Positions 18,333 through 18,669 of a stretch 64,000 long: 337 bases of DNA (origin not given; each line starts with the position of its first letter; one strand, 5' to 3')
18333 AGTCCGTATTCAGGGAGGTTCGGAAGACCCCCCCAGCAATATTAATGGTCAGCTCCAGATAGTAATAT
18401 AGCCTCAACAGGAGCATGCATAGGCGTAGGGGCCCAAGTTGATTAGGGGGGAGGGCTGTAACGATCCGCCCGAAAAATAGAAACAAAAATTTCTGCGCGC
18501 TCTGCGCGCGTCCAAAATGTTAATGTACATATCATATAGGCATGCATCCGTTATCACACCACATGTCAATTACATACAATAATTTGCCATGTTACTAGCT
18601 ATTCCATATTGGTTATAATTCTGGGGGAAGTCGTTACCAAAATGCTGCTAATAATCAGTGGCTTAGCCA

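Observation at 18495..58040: Palindromic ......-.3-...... motif embedded in A/T runs recurs about 15 times and is shared by at least four different transposon families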

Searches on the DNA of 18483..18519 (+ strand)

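Call 71: build_rna_model(alignment_id=A2, structure=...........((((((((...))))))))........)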
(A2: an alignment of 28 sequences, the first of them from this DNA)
Model R1 built from alignment A2 (28 sequences, 38 columns); structure: as given.
model positions 37; base pairs 8; branch points 0; effective number of sequences 28; information 0.931 bits per position. Calibrated on 0.2 Mb of random sequence (short: E-values are rough).
structure used (alignment columns):
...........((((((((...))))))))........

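Call 72: search_with_rna_model(model_id=R1, source=window, filters=off, max_evalue=10)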
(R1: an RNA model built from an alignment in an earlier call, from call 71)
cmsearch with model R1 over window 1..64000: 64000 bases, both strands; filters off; matches with E-value up to 10: 33.
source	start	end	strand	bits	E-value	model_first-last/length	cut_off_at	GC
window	38713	38749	+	40.6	2.9e-12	1-37/37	no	0.51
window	41087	41123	+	40.6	3.1e-12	1-37/37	no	0.49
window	47484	47520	+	40.1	4.6e-12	1-37/37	no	0.54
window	36697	36733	+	40.1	4.8e-12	1-37/37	no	0.57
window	57668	57704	-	37.2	6e-11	1-37/37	no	0.49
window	52041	52077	+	36.2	1.5e-10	1-37/37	no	0.43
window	49198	49234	-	36.1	1.6e-10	1-37/37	no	0.57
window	20196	20232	-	34.5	7.1e-10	1-37/37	no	0.57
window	18483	18519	+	34.1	9.7e-10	1-37/37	no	0.51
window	58013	58049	-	33.9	1.2e-09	1-37/37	no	0.57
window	56674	56710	+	33.6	1.6e-09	1-37/37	no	0.46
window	38181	38217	+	19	0.00076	1-37/37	no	0.49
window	57065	57092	-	15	0.028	1-37/37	no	0.36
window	47486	47522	-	13.5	0.11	1-37/37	no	0.51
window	52043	52079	-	12.8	0.2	1-37/37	no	0.46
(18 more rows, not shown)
